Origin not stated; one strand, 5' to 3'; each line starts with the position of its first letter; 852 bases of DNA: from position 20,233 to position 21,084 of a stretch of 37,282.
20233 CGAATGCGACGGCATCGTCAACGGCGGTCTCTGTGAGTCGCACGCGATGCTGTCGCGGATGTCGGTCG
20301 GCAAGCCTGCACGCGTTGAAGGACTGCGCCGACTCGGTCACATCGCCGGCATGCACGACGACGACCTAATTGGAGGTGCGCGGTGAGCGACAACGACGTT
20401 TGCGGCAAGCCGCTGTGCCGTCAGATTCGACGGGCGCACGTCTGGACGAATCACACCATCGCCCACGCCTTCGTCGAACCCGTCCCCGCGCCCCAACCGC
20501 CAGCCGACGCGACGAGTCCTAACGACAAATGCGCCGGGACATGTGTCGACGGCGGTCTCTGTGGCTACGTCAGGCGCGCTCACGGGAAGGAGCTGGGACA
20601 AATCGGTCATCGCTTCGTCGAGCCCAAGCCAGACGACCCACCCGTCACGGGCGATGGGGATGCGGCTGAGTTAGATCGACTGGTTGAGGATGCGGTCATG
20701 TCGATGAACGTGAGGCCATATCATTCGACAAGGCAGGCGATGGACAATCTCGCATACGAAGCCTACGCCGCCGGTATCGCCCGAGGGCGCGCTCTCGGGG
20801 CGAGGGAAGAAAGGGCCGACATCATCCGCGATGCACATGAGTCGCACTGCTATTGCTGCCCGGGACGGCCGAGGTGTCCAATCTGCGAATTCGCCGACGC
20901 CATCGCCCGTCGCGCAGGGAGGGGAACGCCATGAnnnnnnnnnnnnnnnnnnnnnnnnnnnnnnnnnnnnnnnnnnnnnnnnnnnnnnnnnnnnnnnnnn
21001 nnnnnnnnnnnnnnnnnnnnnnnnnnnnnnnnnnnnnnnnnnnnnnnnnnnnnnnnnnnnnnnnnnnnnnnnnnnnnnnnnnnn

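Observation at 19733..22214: Three consecutive early proteins built from a repeated Cys/His module ending in H-x-F-(V/L)-E-P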

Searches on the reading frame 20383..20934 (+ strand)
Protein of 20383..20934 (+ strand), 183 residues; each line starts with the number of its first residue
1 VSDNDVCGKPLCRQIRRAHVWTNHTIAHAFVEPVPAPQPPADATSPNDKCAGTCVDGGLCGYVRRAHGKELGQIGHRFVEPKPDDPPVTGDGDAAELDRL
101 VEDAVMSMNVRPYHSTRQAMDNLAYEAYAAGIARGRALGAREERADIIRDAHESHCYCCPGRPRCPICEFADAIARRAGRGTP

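Call 4: search_protein_families(library=pfam, proteins=[window:20383-20934:+], max_evalue=1)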
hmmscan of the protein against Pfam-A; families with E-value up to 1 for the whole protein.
window:20383-20934:+ (183 aa): 0 families

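Call 5: search_protein_families(library=phrogs, proteins=[window:20383-20934:+], max_evalue=0.1)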
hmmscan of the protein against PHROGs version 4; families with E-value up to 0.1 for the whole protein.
window:20383-20934:+ (183 aa): 0 families

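Call 8: search_dna_similar(query=window:20383-20934:+, collection=phages, mode=protein, max_evalue=1)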
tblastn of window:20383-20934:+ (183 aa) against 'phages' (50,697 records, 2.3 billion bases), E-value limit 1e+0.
No match.

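Call 10: search_solved_structures(query=window:20383-20934:+, max_evalue=10)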
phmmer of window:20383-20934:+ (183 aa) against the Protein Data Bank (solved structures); distinct sequences matched with E-value up to 10: 0.

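Call 11: find_homologous_proteins(query=window:20383-20934:+, max_evalue=0.01)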
Query window:20383-20934:+ (183 aa): 24 proteins with E <= 0.01 among 684 candidates.
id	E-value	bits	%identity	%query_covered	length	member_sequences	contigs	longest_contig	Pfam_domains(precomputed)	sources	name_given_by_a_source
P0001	9.0e-123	426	100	100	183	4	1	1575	-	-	-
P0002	5.8e-61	224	68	97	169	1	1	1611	-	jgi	jgi:hypothetical protein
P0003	2.2e-57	212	68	88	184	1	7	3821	-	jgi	jgi:hypothetical protein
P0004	3.7e-32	130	55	59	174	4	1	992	-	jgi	jgi:hypothetical protein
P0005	4.0e-29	120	60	54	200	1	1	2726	-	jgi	jgi:hypothetical protein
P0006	7.0e-29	119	58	55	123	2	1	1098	-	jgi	jgi:hypothetical protein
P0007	3.3e-19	88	89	25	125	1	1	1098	-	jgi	jgi:hypothetical protein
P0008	1.2e-11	63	40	98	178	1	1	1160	-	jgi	-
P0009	5.2e-10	58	38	52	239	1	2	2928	-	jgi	jgi:hypothetical protein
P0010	9.2e-10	57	49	36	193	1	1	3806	-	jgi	jgi:hypothetical protein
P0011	3.3e-9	55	51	40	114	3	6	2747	-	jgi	jgi:hypothetical protein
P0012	7.1e-8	51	36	86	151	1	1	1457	-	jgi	jgi:hypothetical protein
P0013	8.2e-6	44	36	66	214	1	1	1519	-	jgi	jgi:hypothetical protein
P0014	8.8e-6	44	35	81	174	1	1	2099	-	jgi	jgi:hypothetical protein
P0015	9.8e-6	44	42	61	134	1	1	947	-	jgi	jgi:hypothetical protein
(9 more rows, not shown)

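Call 34: search_protein_families(library=ncbifam, proteins=[window:20383-20934:+], max_evalue=1)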
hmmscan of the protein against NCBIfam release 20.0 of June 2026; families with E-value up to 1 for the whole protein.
window:20383-20934:+ (183 aa): 0 families

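Call 45: predict_structure(alignment_id=A2)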
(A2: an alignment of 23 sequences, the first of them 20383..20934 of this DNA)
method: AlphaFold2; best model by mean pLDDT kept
length: 183 residues; sequences in the alignment: 23
mean_pLDDT: 65.8   pTM: 0.29
mean pLDDT of the five models: 65.8, 63.9, 63.4, 62.5, 60.0
residues with pLDDT >= 90: 6; 70-90: 80; 50-70: 57; < 50: 40
segments of 3 or more residues with pLDDT < 50: 44-82
pLDDT, mean of each block of 10 residues (from residue 1): 87 89 81 71 49 44 43 44 52 71 72 68 77 71 63 59 70 74 61
secondary structure, 60 per line:
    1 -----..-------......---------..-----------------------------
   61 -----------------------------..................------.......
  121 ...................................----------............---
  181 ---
elements in order: H16-20 H90-107 H114-155 H166-177

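Call 52: fold_search(model_id=the predicted structure, library=pdb)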
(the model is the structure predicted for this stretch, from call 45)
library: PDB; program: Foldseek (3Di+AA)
matches with E <= 10: 2; with E <= 0.001: 0
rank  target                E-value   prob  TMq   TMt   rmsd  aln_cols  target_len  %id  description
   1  9nzb_A                9.0e+00  0.10  0.15  0.10   5.4        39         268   23  Crystal Structure of acyl-CoA lyase subunit beta from Pseudomonas aeruginosa PAO1 (released 2025-07-09)
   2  6exu                  9.5e+00  0.03  0.17  0.25  14.8        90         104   19  Crystal structure of the DNA binding domain of fission yeast Sap1 (released 2018-11-28)

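Call 69: search_solved_structures(query=A2, max_evalue=1)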
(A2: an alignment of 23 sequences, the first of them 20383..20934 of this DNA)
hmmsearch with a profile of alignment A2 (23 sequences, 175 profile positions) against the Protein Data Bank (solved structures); distinct sequences matched with E-value up to 1: 1.
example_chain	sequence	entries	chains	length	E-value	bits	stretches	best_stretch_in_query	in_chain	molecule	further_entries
9xhi_L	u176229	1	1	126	0.078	16.4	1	6-82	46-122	C-C motif chemokine 21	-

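Call 70: search_protein_families(library=padloc, proteins=[window:20383-20934:+], max_evalue=0.1)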
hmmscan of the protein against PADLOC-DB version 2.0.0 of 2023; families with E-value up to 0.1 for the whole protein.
window:20383-20934:+ (183 aa): 0 families

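Call 71: fold_search(model_id=the predicted structure, library=viral)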
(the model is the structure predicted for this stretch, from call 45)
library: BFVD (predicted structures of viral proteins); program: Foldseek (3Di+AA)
matches with E <= 10: 12; with E <= 0.001: 0
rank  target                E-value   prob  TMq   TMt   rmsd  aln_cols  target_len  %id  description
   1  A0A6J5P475            1.7e+00  0.04  0.16  0.16  21.2       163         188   15  DUF6378 domain-containing protein [uncultured Caudovirales phage]
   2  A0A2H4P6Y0            2.1e+00  0.05  0.20  0.17  33.5       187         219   16  Uncharacterized protein [Pseudomonas phage tabernarius]
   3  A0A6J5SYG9            2.1e+00  0.04  0.17  0.17  27.3       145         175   19  Uncharacterized protein [uncultured Caudovirales phage]
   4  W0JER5                3.2e+00  0.03  0.12  0.12  17.9       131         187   14  Small S protein (Fragment) [Hepatitis B virus]
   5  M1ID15                4.2e+00  0.03  0.16  0.10  22.1       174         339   13  (no name in the UniProt tables at hand)
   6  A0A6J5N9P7            5.7e+00  0.04  0.24  0.24  14.1       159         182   17  Uncharacterized protein [uncultured Caudovirales phage]
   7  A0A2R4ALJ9            6.1e+00  0.02  0.16  0.11  23.9       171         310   13  FAA hydrolase family protein [Aeromonas phage AhSzq-1]
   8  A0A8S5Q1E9            6.5e+00  0.01  0.14  0.12  20.1       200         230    8  Uncharacterized protein [Siphoviridae sp. ctLqe90]
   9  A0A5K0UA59            7.4e+00  0.13  0.29  0.40   5.8        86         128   10  Uncharacterized protein [Yasminevirus sp. GU-2018]
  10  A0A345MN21            8.4e+00  0.01  0.13  0.13  18.7       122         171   16  (no name in the UniProt tables at hand)
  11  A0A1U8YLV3            8.9e+00  0.01  0.12  0.10  24.3       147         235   20  Putative long-distance movement protein [Ixeridium yellow mottle virus 2]
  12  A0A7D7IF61            9.5e+00  0.04  0.19  0.32   7.4        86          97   20  (no name in the UniProt tables at hand)

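Call 72: find_encoding_contigs(protein=P0003, flank=4000, max_places=3)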
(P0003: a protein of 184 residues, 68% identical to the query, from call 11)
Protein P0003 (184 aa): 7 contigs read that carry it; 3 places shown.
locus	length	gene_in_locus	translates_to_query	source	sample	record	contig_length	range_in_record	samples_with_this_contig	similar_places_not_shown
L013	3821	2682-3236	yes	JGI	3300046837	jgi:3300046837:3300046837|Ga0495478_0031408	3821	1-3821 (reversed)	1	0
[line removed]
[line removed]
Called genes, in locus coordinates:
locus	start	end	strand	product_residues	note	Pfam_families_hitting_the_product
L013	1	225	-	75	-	?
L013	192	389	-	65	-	-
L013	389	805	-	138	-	-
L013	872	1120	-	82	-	-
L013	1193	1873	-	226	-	-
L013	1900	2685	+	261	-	-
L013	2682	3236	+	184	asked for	-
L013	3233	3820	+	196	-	?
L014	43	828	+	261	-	-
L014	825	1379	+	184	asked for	-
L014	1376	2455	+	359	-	-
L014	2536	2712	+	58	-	-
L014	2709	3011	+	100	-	-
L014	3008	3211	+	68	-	?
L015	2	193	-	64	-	?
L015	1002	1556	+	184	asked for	-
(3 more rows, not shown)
